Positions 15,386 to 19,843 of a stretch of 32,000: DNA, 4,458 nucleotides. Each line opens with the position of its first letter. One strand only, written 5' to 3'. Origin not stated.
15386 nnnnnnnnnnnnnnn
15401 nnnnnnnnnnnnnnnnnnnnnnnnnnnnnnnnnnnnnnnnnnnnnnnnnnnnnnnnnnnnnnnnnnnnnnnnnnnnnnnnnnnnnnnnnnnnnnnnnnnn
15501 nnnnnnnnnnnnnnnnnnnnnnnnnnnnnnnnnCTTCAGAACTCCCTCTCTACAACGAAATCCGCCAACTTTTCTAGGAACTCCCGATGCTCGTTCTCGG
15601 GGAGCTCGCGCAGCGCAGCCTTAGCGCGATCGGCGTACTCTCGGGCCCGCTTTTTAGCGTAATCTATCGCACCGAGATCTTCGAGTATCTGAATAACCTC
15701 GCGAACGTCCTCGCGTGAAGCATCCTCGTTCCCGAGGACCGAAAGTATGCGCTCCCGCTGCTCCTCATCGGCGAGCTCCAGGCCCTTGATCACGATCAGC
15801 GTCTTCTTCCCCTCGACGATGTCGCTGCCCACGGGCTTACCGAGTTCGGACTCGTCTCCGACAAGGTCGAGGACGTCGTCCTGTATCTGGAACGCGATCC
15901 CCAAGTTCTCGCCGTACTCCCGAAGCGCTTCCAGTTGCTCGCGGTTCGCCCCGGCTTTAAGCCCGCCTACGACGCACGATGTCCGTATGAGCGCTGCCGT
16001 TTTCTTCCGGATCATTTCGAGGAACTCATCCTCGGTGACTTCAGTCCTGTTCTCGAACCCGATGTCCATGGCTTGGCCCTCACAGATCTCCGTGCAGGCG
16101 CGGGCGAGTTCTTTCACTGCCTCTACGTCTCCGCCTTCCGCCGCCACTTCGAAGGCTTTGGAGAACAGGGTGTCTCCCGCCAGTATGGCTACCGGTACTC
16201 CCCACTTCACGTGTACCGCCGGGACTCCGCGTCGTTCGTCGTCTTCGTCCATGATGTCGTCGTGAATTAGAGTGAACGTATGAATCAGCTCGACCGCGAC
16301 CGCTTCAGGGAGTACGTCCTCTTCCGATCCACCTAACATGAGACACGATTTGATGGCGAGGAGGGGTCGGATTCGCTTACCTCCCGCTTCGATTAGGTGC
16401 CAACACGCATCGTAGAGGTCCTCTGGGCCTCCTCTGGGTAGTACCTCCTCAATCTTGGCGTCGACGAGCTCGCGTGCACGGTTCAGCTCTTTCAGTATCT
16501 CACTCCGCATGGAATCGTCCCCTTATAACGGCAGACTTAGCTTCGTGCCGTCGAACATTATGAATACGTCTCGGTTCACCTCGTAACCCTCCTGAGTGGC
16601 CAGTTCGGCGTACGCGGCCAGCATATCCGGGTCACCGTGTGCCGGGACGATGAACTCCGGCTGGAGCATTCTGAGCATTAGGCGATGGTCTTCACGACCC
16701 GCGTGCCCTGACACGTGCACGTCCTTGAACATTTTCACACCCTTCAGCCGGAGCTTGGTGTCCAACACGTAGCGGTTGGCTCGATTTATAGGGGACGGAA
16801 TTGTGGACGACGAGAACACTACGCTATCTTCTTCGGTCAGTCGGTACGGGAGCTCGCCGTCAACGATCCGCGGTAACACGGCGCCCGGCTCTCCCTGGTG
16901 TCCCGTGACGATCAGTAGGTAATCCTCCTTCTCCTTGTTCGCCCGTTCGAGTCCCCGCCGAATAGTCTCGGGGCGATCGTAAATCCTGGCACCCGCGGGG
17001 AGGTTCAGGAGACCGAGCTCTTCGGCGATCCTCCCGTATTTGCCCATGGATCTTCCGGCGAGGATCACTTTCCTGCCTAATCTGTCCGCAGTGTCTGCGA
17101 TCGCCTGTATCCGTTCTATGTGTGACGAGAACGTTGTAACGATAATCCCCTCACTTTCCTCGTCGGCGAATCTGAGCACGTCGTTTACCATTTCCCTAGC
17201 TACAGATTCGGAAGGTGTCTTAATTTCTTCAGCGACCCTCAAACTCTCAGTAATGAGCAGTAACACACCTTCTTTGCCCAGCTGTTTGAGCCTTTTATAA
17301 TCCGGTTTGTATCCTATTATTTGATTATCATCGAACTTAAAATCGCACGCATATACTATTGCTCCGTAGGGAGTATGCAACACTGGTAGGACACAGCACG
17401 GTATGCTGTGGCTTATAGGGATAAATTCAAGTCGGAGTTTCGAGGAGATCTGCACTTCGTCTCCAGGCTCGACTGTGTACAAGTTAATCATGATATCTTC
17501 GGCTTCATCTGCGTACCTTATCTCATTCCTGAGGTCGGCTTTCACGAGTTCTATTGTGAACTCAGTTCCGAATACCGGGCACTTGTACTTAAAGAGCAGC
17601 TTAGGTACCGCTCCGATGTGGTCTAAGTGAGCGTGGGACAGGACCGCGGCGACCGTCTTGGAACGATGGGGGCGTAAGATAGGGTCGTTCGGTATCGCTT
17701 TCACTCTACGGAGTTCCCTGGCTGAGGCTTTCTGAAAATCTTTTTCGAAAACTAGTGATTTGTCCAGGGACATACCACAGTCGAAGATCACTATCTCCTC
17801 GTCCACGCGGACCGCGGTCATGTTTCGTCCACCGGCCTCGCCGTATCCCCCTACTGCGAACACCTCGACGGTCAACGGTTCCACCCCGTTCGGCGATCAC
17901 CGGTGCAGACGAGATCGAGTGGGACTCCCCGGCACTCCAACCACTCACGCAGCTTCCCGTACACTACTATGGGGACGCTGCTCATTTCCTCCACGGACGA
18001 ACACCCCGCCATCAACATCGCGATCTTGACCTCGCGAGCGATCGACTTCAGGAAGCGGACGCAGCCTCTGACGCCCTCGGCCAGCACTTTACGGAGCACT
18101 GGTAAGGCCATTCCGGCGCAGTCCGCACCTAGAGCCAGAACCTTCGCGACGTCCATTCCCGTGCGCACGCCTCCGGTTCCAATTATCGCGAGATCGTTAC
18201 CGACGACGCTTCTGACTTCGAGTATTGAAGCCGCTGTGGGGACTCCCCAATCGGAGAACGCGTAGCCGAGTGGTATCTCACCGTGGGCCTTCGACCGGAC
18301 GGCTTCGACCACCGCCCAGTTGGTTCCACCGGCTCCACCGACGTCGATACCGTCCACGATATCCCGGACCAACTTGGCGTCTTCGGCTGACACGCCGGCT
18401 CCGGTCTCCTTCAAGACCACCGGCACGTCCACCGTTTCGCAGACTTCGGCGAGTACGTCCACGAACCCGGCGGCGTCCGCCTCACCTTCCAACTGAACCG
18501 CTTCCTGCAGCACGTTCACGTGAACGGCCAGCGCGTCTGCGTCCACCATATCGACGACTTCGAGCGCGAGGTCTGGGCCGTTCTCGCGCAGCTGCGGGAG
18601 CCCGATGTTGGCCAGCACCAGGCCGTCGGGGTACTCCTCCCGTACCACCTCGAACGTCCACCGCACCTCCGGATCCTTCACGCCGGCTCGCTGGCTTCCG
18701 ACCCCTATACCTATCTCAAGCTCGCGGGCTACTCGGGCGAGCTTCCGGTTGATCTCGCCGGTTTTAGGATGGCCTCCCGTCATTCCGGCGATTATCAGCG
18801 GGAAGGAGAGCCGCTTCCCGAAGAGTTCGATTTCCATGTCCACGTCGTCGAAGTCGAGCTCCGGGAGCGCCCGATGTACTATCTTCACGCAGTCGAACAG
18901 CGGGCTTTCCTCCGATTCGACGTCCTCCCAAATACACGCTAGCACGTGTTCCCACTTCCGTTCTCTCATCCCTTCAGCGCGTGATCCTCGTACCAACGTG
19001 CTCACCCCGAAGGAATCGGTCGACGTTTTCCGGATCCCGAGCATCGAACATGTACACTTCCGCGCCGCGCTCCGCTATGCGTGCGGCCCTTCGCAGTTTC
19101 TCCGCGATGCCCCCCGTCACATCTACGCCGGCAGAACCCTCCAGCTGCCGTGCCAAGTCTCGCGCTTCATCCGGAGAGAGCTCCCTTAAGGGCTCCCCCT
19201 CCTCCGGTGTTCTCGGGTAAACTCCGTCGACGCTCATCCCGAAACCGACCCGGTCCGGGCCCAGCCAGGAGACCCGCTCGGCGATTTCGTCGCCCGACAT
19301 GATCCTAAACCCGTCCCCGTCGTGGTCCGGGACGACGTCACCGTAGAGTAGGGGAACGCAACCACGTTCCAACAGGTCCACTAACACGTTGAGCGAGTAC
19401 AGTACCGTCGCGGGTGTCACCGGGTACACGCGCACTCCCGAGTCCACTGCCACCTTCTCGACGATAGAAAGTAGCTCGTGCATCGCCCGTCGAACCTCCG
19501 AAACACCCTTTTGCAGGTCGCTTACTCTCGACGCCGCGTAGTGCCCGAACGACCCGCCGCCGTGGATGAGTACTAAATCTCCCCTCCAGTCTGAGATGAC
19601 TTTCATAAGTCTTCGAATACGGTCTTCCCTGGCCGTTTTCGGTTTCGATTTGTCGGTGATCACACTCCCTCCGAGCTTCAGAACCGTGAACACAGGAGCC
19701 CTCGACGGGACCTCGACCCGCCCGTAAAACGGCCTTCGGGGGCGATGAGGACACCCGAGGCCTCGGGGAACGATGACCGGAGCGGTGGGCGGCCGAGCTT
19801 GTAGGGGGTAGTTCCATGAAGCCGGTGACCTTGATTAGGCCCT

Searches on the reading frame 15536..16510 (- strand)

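Call 45: search_protein_families(library=pfam, proteins=[window:15536-16510:-], max_evalue=0.0001)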
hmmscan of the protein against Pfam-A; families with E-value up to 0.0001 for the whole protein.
window:15536-16510:- (324 aa): 1 family
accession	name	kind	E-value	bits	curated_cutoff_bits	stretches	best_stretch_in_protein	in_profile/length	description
PF00348.22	polyprenyl_synt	-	6.4e-82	275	27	1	31-275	3-250/251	Polyprenyl synthetase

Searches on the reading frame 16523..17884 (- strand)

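Call 45: search_protein_families(library=pfam, proteins=[window:16523-17884:-], max_evalue=0.0001)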
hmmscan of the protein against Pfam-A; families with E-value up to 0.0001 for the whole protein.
window:16523-17884:- (453 aa): 4 families
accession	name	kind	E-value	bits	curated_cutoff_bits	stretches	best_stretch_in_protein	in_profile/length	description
PF22505.1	RNase_J_b_CASP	-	3.5e-25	88.6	27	1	247-370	4-120/126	Ribonuclease J, beta-CASP domain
PF07521.17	RMMBL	-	3.2e-12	46.7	21.6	1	387-436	9-60/63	Zn-dependent metallo-hydrolase RNA specificity domain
PF00753.33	Lactamase_B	-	8.8e-12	45.8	22.7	1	18-193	4-161/196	Metallo-beta-lactamase superfamily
PF12706.13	Lactamase_B_2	-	1.1e-07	32.1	27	1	67-183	20-144/200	Beta-lactamase superfamily domain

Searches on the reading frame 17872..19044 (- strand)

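Call 45: search_protein_families(library=pfam, proteins=[window:17872-19044:-], max_evalue=0.0001)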
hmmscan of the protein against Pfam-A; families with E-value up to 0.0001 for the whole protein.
window:17872-19044:- (390 aa): 1 family
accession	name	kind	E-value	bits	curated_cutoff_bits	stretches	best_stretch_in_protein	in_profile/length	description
PF01070.24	FMN_dh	-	2.6e-25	89.6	24.9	1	191-355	203-344/350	FMN-dependent dehydrogenase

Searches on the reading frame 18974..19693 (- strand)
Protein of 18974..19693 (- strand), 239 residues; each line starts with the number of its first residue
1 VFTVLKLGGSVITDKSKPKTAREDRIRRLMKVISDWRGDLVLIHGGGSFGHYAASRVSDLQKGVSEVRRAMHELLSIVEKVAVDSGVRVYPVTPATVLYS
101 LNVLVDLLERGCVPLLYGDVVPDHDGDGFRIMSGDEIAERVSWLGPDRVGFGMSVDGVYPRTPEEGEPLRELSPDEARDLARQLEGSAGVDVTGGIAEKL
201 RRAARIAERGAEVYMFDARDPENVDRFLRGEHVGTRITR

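Call 45: search_protein_families(library=pfam, proteins=[window:18974-19693:-], max_evalue=0.0001)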
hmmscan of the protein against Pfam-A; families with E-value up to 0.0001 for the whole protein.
window:18974-19693:- (239 aa): 1 family
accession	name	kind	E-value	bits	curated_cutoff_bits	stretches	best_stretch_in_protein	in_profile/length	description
PF00696.33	AA_kinase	-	1.5e-26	94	24.9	1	1-216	1-233/234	Amino acid kinase family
